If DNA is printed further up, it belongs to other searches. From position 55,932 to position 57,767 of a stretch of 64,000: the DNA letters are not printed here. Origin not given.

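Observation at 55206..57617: NYN nuclease with OST-HTH/LOTUS repeats, divergently paired with a P-loop-dead RecA-like protein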

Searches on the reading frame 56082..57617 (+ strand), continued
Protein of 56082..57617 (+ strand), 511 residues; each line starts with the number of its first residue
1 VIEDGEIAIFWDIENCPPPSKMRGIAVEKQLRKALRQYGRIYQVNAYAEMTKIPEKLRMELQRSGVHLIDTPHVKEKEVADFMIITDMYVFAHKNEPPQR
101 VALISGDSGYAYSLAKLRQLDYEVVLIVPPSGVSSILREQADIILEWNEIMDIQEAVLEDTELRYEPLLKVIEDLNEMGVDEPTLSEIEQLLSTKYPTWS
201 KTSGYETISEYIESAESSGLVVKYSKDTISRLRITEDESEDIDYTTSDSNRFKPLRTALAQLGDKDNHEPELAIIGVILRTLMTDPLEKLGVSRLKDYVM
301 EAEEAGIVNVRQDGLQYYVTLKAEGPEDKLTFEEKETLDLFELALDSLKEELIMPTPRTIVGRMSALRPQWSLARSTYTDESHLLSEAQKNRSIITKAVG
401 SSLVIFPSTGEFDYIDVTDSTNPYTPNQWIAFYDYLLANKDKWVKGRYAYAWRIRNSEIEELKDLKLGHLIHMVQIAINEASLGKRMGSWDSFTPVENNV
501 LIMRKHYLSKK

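Call 47: find_homologous_proteins(query=A2, max_evalue=0.00001)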
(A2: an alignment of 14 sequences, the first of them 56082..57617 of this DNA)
Query A2 (14 sequences) (511 aa, profile of the alignment): 15 proteins with E <= 0.00001 among 8000 candidates.
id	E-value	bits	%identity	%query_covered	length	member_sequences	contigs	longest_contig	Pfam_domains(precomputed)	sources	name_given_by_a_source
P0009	7.5e-233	792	47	90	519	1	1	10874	PF14418.12,PF01936.25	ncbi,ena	-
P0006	2.0e-231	787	47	93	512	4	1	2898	PF14418.12,PF01936.25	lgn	-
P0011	2.5e-231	787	46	90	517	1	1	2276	PF14418.12,PF01936.25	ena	-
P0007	2.6e-231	787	46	94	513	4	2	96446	PF14418.12,PF01936.25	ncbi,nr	ncbi:MAG: NYN domain-containing protein [Candidatus Thorarchaeota archaeon]|nr:MAG: hypothetical pro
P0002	1.9e-229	781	74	100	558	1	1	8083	PF14418.12,PF01936.25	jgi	jgi:hypothetical protein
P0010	7.1e-229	779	45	94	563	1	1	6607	PF14418.12,PF01936.25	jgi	jgi:uncharacterized LabA/DUF88 family protein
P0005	4.4e-227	773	48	98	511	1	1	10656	PF14418.12,PF01936.25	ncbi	ncbi:MAG: NYN domain-containing protein [Candidatus Thorarchaeota archaeon]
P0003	5.5e-225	766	54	100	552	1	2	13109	PF14418.12,PF01936.25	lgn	-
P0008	6.7e-225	766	45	93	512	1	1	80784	PF14418.12,PF01936.25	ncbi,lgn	ncbi:MAG: NYN domain-containing protein [Candidatus Thorarchaeota archaeon]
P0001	3.5e-214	730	100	96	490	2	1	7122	PF14418.12,PF01936.25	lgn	-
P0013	5.1e-208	710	42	93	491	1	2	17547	PF14418.12,PF01936.25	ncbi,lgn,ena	-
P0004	7.0e-207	706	51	96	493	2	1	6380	PF14418.12,PF01936.25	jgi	jgi:hypothetical protein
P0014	2.3e-200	685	39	91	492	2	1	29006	PF14418.12,PF01936.25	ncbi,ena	-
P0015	3.6e-136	473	40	62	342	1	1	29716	PF01936.25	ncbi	-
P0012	3.4e-109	384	74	49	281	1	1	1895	PF01936.25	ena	-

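Call 59: find_related_loci(query=A2, collection=genome_contigs, flank=6000)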
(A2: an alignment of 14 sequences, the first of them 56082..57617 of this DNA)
Query A2 (511 aa) in genome_contigs; peptide patterns used: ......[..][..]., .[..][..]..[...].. (x = any residue, [..] = any of these).
273 stretches matched a pattern; 6 encode a relative of the query (tblastn E <= 1e-3); 6 distinct loci.
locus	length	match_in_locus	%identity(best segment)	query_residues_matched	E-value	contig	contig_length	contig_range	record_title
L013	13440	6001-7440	45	7-483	5e-133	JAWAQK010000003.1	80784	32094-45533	MAG: Candidatus Thorarchaeota archaeon isolate SZTDM-2_201709_bins_98 SZTDM-2_201709_bins_98_scaffold_3, whole genome sh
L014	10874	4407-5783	47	3-461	1e-129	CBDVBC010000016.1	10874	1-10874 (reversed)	MAG TPA_asm: Candidatus Hermodarchaeota archaeon isolate SRR22302347_concoct_51 genome assembly, contig: ERZ25073594.237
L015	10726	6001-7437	42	2-483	2e-121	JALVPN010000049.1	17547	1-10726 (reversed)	MAG: Promethearchaeota archaeon isolate A3_metabat1_scaf2bin.173 A3_NODE_1736_length_17547_cov_1.917968, whole genome sh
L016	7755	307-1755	39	7-481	3e-104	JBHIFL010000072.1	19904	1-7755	MAG: Candidatus Heimdallarchaeota archaeon isolate b1.sp2_bin.26 NODE_558_length_19904_cov_7.840899, whole genome shotgu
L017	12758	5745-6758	41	7-337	9e-76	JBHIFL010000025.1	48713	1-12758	MAG: Candidatus Heimdallarchaeota archaeon isolate b1.sp2_bin.26 NODE_89_length_48713_cov_8.220827, whole genome shotgun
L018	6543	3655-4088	36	7-147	4e-16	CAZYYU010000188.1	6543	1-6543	MAG TPA_asm: uncultured Gammaproteobacteria bacterium isolate SRP262948_co1_186 genome assembly, contig: NODE_13121_leng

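Call 62: search_protein_families(library=pfam, alignment_id=A2, max_evalue=1)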
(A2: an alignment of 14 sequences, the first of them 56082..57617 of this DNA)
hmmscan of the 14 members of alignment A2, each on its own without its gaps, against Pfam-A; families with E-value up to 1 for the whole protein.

A. member 1, window:56082-57617:+ (511 aa): 3 families
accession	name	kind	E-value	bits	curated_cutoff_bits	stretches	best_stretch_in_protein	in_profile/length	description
PF01936.24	NYN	-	1.1e-21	78.3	24.2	1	7-142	2-139/145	NYN domain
PF14418.11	OHA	-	1.2e-07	31.9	26.1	1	445-483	11-49/77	OST-HTH Associated domain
PF24620.1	DUF7625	-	0.16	12.5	27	0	336-361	14-39/95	Domain of unknown function (DUF7625)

B. families by the number of members that match (of 14 scanned): 16 families
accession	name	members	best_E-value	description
PF01936.24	NYN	14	2.3e-25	NYN domain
PF14418.11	OHA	13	2.8e-13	OST-HTH Associated domain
PF24549.1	DUF7602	10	0.0002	Domain of unknown function (DUF7602)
PF24620.1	DUF7625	6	0.012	Domain of unknown function (DUF7625)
PF16155.11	PnbB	5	0.0018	4-hydroxylaminobenzoate lyase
PF25304.1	WH_eIF2D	1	0.0036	eIF2D winged helix domain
PF00046.35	Homeodomain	1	0.0085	Homeodomain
PF12692.13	Methyltransf_17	1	0.018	S-adenosyl-L-methionine methyltransferase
PF07533.21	BRK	1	0.019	BRK domain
PF21351.2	TetR_C_41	1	0.035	Tetracyclin repressor-like, C-terminal domain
PF11442.13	DUF2826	1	0.069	Protein of unknown function (DUF2826)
PF00395.25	SLH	1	0.13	S-layer homology domain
PF24957.1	DrmE_C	1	0.13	DISARM protein DrmE, C-terminal domain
PF05004.19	IFRD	1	0.2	Interferon-related developmental regulator (IFRD)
PF13305.11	TetR_C_33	1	0.22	Tetracyclin repressor-like, C-terminal domain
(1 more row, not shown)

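Call 74: search_protein_families(library=padloc, proteins=[window:56082-57617:+], max_evalue=0.01)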
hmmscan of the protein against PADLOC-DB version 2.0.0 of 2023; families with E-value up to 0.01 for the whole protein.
window:56082-57617:+ (511 aa): 0 families

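Call 81: find_encoding_contigs(protein=P0001, flank=8000, max_places=2)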
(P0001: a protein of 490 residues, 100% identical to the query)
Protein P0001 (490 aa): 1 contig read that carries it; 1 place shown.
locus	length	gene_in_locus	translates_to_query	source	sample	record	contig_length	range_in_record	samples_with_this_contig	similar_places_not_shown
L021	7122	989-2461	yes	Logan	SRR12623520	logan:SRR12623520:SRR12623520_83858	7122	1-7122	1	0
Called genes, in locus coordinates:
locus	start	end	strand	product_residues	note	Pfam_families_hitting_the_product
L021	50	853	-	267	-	PF08423:Rad51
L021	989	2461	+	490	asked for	PF01936:NYN, PF14418:OHA (weak)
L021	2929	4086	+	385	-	PF01571:GCV_T, PF08669:GCV_T_C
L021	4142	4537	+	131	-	PF01597:GCV_H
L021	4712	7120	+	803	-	?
